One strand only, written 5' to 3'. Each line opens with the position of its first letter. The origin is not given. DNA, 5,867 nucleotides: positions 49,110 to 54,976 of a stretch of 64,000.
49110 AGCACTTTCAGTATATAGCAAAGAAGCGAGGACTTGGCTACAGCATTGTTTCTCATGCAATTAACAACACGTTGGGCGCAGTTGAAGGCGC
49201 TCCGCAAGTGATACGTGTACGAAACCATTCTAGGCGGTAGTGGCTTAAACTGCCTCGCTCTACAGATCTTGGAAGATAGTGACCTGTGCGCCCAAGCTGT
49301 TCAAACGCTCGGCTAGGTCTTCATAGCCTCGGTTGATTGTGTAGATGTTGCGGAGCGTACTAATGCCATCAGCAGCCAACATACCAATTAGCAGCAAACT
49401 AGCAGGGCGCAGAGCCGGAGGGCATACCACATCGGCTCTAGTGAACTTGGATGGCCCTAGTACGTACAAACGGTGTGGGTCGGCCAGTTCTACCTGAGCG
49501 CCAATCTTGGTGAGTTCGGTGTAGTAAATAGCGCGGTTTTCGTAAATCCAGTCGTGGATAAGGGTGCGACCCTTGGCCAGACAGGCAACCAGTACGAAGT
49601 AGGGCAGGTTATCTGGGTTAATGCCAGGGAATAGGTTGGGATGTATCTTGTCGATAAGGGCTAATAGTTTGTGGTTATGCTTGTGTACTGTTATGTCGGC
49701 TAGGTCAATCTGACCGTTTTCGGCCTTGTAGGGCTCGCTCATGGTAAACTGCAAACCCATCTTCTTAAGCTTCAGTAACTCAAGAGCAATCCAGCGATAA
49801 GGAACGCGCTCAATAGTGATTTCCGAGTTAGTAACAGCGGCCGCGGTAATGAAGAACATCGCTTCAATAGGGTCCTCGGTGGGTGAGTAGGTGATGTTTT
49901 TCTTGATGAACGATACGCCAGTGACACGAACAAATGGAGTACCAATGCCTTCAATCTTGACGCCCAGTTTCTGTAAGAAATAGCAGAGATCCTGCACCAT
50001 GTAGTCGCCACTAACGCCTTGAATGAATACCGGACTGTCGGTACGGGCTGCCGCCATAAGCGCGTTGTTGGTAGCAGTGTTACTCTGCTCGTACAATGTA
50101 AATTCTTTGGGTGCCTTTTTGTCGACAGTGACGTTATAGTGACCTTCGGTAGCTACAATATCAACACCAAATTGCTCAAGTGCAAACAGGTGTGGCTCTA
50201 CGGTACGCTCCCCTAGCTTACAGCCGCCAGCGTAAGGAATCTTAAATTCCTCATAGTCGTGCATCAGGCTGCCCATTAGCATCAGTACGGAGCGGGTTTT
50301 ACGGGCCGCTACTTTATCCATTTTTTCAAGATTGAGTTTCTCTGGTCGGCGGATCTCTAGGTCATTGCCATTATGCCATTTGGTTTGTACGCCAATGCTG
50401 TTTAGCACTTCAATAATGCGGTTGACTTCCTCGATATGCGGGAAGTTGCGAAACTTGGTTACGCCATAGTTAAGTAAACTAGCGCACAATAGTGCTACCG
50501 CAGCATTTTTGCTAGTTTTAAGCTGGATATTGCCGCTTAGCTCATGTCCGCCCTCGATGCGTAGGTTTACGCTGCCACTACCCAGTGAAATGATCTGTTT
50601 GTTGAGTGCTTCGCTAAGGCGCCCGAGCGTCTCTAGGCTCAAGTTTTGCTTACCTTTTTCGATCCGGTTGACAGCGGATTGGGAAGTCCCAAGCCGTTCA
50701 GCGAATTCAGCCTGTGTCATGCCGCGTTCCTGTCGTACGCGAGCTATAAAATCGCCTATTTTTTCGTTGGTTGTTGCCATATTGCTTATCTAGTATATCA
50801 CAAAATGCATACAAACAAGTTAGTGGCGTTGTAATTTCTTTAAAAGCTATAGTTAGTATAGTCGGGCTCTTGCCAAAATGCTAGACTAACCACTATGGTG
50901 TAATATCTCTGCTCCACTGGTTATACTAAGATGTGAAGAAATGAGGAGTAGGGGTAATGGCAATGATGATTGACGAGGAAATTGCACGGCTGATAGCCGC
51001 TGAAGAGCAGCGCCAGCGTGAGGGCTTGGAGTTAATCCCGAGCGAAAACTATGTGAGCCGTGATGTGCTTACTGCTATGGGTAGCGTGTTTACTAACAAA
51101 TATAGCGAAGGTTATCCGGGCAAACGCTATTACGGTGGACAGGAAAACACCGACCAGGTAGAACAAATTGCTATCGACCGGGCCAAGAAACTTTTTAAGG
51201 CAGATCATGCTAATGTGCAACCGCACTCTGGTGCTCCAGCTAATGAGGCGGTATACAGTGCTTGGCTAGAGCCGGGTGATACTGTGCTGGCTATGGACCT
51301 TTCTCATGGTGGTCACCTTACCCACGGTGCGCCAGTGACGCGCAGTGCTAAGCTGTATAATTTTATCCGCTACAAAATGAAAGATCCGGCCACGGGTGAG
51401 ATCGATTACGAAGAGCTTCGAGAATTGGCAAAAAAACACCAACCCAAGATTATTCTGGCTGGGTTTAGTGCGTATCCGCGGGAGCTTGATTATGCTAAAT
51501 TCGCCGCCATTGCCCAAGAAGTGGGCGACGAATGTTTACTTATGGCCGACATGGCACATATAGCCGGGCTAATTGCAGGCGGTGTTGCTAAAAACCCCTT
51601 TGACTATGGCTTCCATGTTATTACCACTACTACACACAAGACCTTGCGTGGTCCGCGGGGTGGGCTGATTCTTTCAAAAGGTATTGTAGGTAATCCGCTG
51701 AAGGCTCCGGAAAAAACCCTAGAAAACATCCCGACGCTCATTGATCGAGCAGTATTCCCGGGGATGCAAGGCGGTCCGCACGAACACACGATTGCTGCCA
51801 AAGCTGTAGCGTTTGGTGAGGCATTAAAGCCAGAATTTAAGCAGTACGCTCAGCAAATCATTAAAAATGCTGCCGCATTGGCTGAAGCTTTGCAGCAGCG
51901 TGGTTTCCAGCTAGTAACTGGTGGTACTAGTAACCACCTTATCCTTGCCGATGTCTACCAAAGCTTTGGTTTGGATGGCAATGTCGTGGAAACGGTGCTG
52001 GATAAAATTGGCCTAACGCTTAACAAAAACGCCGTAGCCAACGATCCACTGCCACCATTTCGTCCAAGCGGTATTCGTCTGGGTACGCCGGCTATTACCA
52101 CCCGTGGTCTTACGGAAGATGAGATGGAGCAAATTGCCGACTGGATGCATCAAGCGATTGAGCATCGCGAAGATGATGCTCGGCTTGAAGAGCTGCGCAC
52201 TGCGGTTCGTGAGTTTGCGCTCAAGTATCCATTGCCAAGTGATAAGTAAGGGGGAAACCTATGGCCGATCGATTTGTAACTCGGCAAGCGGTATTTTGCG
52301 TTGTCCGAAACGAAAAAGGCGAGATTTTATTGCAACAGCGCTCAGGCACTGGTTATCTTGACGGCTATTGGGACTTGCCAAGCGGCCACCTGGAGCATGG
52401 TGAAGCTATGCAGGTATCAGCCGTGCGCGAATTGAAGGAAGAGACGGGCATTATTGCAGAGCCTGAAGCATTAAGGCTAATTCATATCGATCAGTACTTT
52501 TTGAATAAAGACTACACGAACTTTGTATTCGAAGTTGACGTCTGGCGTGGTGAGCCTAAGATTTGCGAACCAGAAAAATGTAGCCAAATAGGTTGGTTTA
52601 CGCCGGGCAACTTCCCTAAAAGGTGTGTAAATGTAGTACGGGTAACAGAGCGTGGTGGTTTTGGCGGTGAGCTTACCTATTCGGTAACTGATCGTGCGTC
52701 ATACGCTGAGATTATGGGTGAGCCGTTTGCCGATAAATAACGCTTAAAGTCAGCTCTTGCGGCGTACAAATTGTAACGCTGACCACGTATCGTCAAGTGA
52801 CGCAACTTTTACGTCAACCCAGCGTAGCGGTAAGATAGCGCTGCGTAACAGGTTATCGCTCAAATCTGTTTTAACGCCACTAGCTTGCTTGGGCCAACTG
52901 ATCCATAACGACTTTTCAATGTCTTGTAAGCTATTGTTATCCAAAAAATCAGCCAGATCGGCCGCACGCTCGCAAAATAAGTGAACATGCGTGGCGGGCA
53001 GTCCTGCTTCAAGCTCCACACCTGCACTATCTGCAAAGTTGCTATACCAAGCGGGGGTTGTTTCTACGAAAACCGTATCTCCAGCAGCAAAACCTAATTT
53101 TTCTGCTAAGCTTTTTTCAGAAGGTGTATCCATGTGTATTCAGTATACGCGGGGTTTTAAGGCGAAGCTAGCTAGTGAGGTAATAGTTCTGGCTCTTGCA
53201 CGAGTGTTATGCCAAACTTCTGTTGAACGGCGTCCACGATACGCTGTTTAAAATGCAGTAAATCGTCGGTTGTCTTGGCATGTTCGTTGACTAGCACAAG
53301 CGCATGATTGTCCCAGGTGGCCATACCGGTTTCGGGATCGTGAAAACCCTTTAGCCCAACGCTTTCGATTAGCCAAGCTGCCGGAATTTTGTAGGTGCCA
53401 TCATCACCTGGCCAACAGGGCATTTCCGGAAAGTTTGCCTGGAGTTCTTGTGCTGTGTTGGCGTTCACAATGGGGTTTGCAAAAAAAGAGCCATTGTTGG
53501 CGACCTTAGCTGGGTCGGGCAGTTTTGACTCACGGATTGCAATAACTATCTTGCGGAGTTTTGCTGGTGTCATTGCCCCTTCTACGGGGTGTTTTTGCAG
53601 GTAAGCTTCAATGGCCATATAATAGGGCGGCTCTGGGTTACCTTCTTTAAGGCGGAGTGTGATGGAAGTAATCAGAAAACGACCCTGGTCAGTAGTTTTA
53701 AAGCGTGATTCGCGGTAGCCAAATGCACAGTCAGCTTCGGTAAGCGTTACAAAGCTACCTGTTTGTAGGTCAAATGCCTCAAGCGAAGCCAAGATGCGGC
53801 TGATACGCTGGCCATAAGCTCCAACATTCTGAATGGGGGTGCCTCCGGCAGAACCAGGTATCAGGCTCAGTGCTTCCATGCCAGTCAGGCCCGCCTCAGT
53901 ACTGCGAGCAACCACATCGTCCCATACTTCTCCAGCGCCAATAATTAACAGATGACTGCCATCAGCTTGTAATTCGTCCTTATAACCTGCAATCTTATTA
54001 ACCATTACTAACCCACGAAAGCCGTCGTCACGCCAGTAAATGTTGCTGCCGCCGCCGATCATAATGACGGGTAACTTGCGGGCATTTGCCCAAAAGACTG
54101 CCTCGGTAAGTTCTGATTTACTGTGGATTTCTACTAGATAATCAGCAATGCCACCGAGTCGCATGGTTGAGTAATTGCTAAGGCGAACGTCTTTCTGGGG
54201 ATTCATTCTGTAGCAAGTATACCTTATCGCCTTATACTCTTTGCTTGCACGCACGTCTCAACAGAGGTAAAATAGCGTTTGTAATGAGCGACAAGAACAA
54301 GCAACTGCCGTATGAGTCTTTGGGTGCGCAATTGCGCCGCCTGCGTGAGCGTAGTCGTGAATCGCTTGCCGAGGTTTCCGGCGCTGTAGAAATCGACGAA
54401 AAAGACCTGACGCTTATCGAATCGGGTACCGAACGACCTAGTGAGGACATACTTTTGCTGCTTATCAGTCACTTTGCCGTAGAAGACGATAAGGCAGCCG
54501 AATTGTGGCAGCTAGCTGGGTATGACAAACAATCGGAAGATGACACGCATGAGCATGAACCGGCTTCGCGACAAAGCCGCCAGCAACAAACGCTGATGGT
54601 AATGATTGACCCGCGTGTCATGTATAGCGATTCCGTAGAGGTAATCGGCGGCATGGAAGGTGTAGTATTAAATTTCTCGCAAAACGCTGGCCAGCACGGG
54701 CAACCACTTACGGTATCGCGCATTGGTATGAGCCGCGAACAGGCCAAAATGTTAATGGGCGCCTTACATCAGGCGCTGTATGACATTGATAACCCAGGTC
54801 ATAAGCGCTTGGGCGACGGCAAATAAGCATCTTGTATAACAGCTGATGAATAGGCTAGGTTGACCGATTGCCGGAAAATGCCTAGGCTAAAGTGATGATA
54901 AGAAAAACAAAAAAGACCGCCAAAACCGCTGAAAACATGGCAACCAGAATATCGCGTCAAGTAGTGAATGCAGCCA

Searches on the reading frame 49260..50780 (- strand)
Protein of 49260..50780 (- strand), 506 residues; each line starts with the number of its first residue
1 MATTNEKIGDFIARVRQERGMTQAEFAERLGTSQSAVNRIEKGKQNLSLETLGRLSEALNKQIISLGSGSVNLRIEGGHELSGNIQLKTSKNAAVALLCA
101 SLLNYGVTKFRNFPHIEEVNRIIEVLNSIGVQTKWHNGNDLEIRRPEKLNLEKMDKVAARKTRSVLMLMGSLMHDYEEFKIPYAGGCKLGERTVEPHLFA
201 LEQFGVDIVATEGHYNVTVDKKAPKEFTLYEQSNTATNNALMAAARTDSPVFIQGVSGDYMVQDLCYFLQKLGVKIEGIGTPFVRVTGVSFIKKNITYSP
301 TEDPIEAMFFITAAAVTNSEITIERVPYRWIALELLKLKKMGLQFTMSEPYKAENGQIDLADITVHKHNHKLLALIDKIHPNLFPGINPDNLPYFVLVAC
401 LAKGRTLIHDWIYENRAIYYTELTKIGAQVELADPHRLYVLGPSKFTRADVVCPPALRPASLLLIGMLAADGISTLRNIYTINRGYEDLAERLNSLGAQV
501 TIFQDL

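Call 73: search_protein_families(library=pfam, proteins=[window:49260-50780:-], max_evalue=0.0001)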
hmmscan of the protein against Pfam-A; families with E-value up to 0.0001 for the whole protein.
window:49260-50780:- (506 aa): 6 families
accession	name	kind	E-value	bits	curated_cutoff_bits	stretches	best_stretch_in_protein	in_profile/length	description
PF00275.25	EPSP_synthase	-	1.2e-43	149.8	22.8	1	76-493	2-417/417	EPSP synthase (3-phosphoshikimate 1-carboxyvinyltransferase)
PF01381.28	HTH_3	-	7.5e-17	61.6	23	1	12-62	1-51/55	Helix-turn-helix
PF13560.12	HTH_31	-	2e-11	44.5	27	1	8-59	2-54/64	Helix-turn-helix domain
PF13443.12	HTH_26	-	2e-07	31.6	22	1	14-62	4-53/63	Cro/C1-type HTH DNA-binding domain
PF12844.13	HTH_19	-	4.5e-07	30.1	30.2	1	9-60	1-52/64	Helix-turn-helix domain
PF13744.12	HTH_37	-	7.1e-07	29.4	27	1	8-59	19-71/80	Helix-turn-helix domain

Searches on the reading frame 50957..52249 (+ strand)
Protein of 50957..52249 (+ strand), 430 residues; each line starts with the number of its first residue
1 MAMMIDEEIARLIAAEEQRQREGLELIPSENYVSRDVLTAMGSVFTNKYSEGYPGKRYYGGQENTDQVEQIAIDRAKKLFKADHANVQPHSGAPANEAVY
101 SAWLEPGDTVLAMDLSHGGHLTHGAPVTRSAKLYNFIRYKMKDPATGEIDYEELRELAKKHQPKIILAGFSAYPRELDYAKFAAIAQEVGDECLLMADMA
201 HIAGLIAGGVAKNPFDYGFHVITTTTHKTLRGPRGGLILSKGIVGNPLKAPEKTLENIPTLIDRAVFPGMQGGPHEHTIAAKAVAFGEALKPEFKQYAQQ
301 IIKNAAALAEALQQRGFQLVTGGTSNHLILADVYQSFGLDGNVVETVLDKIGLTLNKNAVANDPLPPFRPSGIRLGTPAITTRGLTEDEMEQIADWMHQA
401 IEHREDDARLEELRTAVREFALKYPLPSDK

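Call 73: search_protein_families(library=pfam, proteins=[window:50957-52249:+], max_evalue=0.0001)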
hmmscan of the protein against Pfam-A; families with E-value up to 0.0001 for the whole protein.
window:50957-52249:+ (430 aa): 2 families
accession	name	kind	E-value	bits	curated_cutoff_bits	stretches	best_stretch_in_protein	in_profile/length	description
PF00464.25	SHMT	-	4.1e-159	529.9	27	1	4-397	3-399/399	Serine hydroxymethyltransferase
PF00155.27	Aminotran_1_2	-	5e-08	33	19.7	1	78-321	59-299/361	Aminotransferase class I and II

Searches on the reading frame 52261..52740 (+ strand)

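Call 73: search_protein_families(library=pfam, proteins=[window:52261-52740:+], max_evalue=0.0001)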
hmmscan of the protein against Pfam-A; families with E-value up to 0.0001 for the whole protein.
window:52261-52740:+ (159 aa): 2 families
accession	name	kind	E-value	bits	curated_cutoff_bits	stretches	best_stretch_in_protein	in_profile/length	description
PF00293.34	NUDIX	-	2.8e-23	82.8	21.1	1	7-118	2-118/134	NUDIX domain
PF14815.12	NUDIX_4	-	8.5e-11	42.1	35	1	12-118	2-98/113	NUDIX domain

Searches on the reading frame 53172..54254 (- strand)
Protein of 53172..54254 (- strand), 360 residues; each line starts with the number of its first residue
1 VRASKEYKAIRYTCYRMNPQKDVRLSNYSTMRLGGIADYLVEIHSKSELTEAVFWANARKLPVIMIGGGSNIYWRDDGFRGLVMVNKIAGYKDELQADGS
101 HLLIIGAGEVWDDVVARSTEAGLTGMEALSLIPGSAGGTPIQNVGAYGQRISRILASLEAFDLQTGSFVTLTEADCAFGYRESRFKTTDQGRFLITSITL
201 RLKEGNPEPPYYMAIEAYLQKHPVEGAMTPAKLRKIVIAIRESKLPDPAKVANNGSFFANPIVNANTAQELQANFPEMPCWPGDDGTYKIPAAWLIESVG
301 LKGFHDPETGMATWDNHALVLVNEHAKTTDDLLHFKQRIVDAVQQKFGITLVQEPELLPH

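Call 73: search_protein_families(library=pfam, proteins=[window:53172-54254:-], max_evalue=0.0001)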
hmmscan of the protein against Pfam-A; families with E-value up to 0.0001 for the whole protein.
window:53172-54254:- (360 aa): 2 families
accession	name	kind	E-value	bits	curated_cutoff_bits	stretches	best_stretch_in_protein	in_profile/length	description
PF02873.21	MurB_C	-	1.2e-19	70.7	27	1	234-357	3-98/99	UDP-N-acetylenolpyruvoylglucosamine reductase, C-terminal domain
PF01565.28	FAD_binding_4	-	1.2e-18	67.6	26.4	1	38-171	2-138/139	FAD binding domain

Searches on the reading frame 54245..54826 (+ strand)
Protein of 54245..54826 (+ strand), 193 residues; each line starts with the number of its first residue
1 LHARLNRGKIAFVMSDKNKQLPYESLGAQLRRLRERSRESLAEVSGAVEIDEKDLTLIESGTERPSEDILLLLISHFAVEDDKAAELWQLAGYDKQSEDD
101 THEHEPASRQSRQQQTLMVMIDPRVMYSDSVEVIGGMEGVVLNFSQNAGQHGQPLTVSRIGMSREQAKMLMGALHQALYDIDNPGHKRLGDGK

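Call 73: search_protein_families(library=pfam, proteins=[window:54245-54826:+], max_evalue=0.0001)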
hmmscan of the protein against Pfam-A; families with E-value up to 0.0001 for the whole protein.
window:54245-54826:+ (193 aa): 1 family
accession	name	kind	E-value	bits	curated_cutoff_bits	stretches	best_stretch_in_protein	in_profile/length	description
PF13560.12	HTH_31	-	4.1e-09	37.1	27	1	26-87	2-64/64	Helix-turn-helix domain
